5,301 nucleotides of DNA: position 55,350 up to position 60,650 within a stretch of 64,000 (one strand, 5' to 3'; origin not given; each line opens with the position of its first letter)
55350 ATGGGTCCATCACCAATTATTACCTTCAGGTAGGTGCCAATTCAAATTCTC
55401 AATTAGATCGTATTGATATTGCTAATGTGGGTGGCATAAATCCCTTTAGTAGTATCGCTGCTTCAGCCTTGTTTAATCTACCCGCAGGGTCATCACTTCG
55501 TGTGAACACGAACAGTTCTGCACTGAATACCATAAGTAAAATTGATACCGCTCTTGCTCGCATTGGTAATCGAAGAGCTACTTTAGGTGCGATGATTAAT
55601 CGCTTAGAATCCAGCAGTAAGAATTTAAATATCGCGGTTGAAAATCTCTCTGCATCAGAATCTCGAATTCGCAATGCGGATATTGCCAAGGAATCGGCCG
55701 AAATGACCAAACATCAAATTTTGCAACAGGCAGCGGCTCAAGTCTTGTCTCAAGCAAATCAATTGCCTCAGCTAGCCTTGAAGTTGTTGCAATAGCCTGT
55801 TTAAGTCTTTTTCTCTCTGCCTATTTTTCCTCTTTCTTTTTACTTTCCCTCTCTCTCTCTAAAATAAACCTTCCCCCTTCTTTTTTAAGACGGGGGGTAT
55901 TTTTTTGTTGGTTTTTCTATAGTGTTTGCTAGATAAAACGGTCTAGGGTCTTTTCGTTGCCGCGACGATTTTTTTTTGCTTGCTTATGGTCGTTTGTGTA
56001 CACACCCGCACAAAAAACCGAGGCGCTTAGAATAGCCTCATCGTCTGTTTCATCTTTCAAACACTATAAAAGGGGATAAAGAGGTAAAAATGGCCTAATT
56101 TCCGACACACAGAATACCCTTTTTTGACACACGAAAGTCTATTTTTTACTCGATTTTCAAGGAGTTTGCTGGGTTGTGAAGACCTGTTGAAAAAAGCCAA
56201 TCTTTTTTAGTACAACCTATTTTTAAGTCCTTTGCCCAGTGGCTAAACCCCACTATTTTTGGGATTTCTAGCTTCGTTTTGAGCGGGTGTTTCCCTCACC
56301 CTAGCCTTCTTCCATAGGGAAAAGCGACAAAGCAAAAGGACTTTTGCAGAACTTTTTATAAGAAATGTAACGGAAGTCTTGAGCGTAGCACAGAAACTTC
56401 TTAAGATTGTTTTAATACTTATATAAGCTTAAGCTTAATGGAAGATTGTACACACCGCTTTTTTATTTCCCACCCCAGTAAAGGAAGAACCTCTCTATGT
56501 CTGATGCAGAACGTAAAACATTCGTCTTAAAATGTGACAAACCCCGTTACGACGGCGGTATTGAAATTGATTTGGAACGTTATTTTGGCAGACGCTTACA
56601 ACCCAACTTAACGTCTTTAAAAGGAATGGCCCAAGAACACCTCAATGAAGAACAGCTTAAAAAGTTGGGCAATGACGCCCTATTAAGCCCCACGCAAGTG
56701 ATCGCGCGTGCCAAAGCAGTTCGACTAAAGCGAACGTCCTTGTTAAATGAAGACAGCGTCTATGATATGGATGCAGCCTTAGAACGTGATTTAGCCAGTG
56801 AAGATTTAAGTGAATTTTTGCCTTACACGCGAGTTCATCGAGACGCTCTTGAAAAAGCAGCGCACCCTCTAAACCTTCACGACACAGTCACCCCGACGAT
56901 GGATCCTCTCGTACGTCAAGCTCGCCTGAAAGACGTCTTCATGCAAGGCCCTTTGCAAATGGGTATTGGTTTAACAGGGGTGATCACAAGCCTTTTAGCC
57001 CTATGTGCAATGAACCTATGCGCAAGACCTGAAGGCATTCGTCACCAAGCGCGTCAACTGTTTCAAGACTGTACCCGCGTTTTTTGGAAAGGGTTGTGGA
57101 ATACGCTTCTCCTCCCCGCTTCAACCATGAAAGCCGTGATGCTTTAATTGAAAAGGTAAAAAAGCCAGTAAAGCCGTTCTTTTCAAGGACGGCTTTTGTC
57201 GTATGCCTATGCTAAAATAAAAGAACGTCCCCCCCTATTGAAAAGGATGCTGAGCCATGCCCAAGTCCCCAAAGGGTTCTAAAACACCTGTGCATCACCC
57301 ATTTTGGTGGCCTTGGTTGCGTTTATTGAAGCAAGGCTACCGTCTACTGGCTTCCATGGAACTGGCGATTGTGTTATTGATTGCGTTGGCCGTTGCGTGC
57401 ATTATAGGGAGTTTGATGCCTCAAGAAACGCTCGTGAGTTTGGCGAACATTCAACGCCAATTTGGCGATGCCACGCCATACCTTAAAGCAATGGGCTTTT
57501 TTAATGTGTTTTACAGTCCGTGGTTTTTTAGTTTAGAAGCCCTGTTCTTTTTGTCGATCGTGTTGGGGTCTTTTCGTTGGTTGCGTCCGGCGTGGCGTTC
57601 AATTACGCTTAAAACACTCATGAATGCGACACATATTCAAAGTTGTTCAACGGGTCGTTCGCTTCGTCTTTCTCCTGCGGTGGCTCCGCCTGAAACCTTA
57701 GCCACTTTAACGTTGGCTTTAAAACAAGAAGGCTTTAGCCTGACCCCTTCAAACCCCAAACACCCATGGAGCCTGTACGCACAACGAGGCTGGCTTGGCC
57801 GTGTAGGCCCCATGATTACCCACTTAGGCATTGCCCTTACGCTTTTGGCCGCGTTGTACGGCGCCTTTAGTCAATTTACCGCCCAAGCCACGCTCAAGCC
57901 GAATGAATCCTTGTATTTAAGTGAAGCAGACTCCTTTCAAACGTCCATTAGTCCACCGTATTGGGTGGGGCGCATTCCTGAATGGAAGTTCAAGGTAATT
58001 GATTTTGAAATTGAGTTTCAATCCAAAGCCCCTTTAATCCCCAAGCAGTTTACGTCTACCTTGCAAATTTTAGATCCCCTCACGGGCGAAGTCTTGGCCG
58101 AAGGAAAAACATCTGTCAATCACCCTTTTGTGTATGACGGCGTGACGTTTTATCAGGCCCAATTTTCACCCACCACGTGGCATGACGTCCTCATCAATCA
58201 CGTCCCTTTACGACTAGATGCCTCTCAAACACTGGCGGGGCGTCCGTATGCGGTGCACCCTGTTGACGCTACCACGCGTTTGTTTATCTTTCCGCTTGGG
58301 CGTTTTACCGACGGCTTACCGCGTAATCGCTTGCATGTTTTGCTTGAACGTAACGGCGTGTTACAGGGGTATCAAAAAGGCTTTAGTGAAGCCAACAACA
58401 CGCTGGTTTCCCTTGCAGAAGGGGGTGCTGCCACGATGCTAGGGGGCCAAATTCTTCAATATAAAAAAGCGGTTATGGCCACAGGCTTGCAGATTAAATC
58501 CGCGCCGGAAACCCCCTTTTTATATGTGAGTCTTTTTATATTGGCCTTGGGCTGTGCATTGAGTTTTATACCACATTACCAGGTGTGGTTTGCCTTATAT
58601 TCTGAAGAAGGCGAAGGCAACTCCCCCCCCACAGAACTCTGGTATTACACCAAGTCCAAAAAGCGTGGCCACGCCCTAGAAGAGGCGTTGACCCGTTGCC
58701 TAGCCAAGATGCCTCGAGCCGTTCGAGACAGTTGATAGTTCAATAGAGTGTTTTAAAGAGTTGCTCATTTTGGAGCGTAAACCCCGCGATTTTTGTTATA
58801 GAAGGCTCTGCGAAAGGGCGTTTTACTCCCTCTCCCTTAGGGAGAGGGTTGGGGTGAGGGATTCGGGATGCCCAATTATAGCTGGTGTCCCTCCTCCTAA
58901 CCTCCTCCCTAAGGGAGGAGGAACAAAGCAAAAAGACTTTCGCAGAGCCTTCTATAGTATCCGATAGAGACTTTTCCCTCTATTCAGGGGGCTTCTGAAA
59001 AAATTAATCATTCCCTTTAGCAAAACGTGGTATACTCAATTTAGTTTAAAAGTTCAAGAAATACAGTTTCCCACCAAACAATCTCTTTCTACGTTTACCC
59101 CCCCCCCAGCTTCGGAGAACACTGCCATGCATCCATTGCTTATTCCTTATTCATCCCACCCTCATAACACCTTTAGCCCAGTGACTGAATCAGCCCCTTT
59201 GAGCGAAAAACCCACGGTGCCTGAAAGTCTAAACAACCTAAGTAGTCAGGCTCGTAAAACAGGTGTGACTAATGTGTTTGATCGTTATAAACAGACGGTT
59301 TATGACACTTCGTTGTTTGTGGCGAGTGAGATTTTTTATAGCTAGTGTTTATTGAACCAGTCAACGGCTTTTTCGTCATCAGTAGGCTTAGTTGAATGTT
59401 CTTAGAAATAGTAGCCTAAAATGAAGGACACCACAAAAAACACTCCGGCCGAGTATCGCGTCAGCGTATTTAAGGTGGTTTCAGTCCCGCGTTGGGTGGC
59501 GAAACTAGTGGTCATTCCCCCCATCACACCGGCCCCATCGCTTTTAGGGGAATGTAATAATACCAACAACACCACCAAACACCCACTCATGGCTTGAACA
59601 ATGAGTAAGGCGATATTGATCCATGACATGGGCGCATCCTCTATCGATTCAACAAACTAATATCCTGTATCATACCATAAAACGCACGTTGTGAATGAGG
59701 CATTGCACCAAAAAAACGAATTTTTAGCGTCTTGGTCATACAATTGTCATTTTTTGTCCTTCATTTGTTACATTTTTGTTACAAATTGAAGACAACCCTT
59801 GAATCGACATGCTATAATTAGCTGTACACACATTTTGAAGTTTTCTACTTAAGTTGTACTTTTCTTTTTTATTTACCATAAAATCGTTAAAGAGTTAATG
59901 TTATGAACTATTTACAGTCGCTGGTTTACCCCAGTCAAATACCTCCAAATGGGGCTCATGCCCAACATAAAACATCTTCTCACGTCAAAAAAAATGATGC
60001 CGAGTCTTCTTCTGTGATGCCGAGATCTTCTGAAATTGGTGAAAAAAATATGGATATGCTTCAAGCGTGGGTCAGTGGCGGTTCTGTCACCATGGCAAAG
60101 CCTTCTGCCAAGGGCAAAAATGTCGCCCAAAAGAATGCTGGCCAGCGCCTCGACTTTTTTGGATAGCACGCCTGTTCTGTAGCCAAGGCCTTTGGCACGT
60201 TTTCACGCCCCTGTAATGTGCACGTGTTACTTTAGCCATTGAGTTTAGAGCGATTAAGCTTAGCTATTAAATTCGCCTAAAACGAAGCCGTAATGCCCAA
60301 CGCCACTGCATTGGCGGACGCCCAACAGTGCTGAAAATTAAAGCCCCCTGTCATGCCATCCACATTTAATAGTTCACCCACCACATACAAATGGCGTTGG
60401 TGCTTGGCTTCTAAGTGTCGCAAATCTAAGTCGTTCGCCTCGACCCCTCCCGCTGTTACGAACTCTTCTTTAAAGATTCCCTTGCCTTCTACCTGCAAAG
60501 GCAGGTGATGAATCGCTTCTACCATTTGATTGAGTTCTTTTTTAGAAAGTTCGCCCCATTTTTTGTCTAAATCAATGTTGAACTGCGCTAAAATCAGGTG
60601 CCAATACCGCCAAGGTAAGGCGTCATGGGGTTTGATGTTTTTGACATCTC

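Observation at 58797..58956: Composite palindromic element: two ~65-bp repeat units head-to-head with perfect 20-bp termini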

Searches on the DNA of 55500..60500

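Call 12: search_rna_families(source=window, start=55500, end=60500, threshold=evalue, max_evalue=1)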
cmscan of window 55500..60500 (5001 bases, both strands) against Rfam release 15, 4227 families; matches with E-value up to 1: 2.
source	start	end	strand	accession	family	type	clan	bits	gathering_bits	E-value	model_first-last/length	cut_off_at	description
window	58835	58914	+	RF03349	mir-3151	Gene; miRNA;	-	28.1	83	0.11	1-85/85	no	mir-3151 microRNA precursor family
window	58835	58914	-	RF03349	mir-3151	Gene; miRNA;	-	25.6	83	0.41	1-85/85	no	mir-3151 microRNA precursor family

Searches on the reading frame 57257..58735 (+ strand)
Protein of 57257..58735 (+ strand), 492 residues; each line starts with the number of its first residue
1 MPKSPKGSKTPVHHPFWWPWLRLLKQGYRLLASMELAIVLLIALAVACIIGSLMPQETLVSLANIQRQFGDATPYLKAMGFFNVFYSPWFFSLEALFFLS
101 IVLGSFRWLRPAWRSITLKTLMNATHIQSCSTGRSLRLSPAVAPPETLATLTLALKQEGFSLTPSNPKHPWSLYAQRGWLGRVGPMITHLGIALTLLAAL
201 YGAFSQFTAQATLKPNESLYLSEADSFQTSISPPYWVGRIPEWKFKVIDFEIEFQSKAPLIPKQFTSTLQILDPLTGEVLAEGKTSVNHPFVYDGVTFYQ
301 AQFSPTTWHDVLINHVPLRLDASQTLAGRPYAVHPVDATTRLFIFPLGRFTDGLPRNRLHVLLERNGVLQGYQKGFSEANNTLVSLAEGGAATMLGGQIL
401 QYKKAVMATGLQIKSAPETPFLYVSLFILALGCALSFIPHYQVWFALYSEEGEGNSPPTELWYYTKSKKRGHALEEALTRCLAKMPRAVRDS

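Call 11: find_encoding_contigs(protein=window:57257-58735:+, flank=3000, max_places=4)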
Protein window:57257-58735:+ (492 aa): 5 contigs read that carry it; 3 places shown.
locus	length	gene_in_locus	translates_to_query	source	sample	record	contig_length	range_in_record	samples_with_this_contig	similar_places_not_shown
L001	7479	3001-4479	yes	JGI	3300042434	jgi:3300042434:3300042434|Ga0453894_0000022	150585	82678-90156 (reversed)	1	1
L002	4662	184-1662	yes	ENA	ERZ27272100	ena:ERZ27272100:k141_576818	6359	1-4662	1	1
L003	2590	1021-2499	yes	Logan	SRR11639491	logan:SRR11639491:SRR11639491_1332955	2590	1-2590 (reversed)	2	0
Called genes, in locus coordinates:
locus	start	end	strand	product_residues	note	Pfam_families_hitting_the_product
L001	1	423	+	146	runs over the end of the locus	PF01245:Ribosomal_L19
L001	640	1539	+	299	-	PF00669:Flagellin_N, PF00700:Flagellin_C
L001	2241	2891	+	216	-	-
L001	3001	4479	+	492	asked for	PF05140:ResB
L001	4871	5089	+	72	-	-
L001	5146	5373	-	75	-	PF03840:SecG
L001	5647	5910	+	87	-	-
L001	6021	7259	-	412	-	PF00890:FAD_binding_2 (faint), PF01266:DAO (weak), PF03486:HI0933_like, PF07992:Pyr_redox_2 (faint), PF13454:NAD_binding_9, PF22780:HI0933_like_1st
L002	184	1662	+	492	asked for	PF05140:ResB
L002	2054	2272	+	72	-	-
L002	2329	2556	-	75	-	PF03840:SecG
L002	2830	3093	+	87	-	-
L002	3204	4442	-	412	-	PF00890:FAD_binding_2 (faint), PF01266:DAO (weak), PF03486:HI0933_like, PF07992:Pyr_redox_2 (faint), PF13454:NAD_binding_9, PF22780:HI0933_like_1st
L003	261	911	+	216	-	-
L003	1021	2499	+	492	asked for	PF05140:ResB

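Call 14: search_protein_families(library=ncbifam, proteins=[window:57257-58735:+], max_evalue=0.00001)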
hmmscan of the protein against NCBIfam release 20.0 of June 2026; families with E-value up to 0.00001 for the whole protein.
window:57257-58735:+ (492 aa): 0 families

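Call 30: find_homologous_proteins(query=window:57257-58732:+, max_evalue=1e-60)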
Query window:57257-58732:+ (492 aa): 19 proteins with E <= 1e-60 among 8000 candidates.
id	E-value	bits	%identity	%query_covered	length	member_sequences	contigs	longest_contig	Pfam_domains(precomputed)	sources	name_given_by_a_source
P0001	0.0e+0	1126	100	100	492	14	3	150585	PF05140.20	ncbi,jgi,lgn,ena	jgi:cytochrome c biogenesis protein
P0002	3.7e-289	978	87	100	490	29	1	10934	PF05140.20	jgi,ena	-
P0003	1.3e-276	936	89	93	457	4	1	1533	PF05140.20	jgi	jgi:cytochrome c biogenesis protein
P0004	2.3e-261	886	79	99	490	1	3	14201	PF05140.20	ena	-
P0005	1.4e-215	735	66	99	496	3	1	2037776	PF05140.20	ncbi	ncbi:MAG: cytochrome c biogenesis protein ResB [Vampirovibrio sp.]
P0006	2.5e-209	714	66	98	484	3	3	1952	PF05140.20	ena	-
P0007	1.3e-171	590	55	97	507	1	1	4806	PF05140.20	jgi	jgi:cytochrome c biogenesis protein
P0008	1.7e-119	418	61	61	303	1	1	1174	PF05140.20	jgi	jgi:cytochrome c biogenesis protein ResB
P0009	9.9e-118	412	44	96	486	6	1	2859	PF05140.20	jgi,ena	-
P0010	1.0e-113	399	44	98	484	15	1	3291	PF05140.20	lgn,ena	-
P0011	4.1e-110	387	45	92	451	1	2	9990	PF05140.20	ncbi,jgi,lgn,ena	jgi:cytochrome c biogenesis protein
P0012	4.0e-107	377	42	91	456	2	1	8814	PF05140.20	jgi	jgi:cytochrome c biogenesis protein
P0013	2.2e-106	375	57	62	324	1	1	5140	PF05140.20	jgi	jgi:cytochrome c biogenesis protein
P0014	2.2e-98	348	41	92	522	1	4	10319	PF05140.20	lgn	-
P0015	1.9e-91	325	38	87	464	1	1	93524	PF05140.20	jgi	jgi:cytochrome c biogenesis protein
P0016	1.1e-84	303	35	91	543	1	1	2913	PF05140.20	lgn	-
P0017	1.5e-77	280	35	91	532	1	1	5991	PF05140.20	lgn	-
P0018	1.4e-73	266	36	81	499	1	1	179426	PF05140.20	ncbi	ncbi:MAG: cytochrome c biogenesis protein ResB [Vampirovibrionales bacterium]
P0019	1.6e-65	240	34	95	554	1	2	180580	PF05140.20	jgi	jgi:cytochrome c biogenesis protein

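Call 31: find_encoding_contigs(protein=P0002, flank=2500, max_places=3)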
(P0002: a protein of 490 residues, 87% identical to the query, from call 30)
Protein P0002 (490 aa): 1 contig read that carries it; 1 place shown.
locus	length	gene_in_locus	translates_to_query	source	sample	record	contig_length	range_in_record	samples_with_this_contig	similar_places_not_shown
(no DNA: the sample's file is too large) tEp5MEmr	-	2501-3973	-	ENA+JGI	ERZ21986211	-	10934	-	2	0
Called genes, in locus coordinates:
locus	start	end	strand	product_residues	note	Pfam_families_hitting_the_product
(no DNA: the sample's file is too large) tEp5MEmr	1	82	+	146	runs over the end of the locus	PF01245:Ribosomal_L19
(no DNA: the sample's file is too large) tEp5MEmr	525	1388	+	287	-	PF00669:Flagellin_N, PF00700:Flagellin_C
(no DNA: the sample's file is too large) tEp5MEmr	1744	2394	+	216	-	-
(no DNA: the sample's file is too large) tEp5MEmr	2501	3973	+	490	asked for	PF05140:ResB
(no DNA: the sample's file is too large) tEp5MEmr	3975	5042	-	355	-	-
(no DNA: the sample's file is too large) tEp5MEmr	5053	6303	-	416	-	PF13393:tRNA-synt_His, PF00587:tRNA-synt_2b, PF03129:HGTP_anticodon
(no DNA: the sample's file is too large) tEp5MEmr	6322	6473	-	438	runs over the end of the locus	PF00709:Adenylsucc_synt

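Call 32: find_encoding_contigs(protein=P0004, flank=2500, max_places=3)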
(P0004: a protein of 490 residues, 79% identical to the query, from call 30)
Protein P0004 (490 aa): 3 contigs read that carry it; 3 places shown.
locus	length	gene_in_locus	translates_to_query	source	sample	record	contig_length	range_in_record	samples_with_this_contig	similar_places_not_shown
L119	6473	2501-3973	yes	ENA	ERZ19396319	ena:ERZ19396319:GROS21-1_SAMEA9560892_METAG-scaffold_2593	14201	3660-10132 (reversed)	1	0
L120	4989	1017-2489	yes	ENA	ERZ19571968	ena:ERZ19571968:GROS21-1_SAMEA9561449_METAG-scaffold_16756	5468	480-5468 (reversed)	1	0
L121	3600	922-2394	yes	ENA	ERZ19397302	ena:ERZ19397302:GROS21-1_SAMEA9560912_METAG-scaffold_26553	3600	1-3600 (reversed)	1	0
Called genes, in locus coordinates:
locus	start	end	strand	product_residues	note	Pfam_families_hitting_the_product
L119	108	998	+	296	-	PF00889:EF_TS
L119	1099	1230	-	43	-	-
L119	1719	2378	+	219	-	-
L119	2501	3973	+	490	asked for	PF05140:ResB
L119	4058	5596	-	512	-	PF00478:IMPDH, PF00571:CBS (weak), PF01070:FMN_dh, PF00977:His_biosynth (faint), PF03060:NMO (weak)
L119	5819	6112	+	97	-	PF00166:Cpn10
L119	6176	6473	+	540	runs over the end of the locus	PF00118:Cpn60_TCP1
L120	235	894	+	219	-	-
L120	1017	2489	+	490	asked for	PF05140:ResB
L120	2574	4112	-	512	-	PF00478:IMPDH, PF00571:CBS (weak), PF01070:FMN_dh, PF00977:His_biosynth (faint), PF03060:NMO (weak)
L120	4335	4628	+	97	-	PF00166:Cpn10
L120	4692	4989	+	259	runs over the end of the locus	?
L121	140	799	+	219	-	-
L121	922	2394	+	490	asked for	PF05140:ResB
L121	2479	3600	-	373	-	?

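Call 33: find_encoding_contigs(protein=P0005, flank=2500, max_places=2)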
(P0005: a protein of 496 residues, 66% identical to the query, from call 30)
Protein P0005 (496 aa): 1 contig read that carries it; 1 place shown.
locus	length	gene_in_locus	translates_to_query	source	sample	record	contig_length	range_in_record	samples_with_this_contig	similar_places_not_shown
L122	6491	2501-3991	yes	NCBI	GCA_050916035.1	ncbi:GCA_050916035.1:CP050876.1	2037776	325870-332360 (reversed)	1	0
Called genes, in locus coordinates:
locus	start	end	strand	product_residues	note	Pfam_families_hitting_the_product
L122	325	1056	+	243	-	-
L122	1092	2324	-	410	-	PF00762:Ferrochelatase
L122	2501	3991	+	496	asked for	PF05140:ResB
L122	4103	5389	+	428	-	PF00155:Aminotran_1_2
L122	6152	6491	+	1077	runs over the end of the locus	PF25596:CPSase_L_D1, PF02786:CPSase_L_D2, PF02787:CPSase_L_D3, PF25596:CPSase_L_D1, PF02222:ATP-grasp, PF02655:ATP-grasp_3, PF02786:CPSase_L_D2, PF07478:Dala_Dala_lig_C, +6 more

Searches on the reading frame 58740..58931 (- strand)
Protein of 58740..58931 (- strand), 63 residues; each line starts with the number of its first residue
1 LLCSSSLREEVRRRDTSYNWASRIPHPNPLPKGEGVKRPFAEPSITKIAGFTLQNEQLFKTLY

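Call 84: search_protein_families(library=pfam, proteins=[window:58740-58931:-], max_evalue=0.1)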
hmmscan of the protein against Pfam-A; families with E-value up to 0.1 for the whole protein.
window:58740-58931:- (63 aa): 0 families
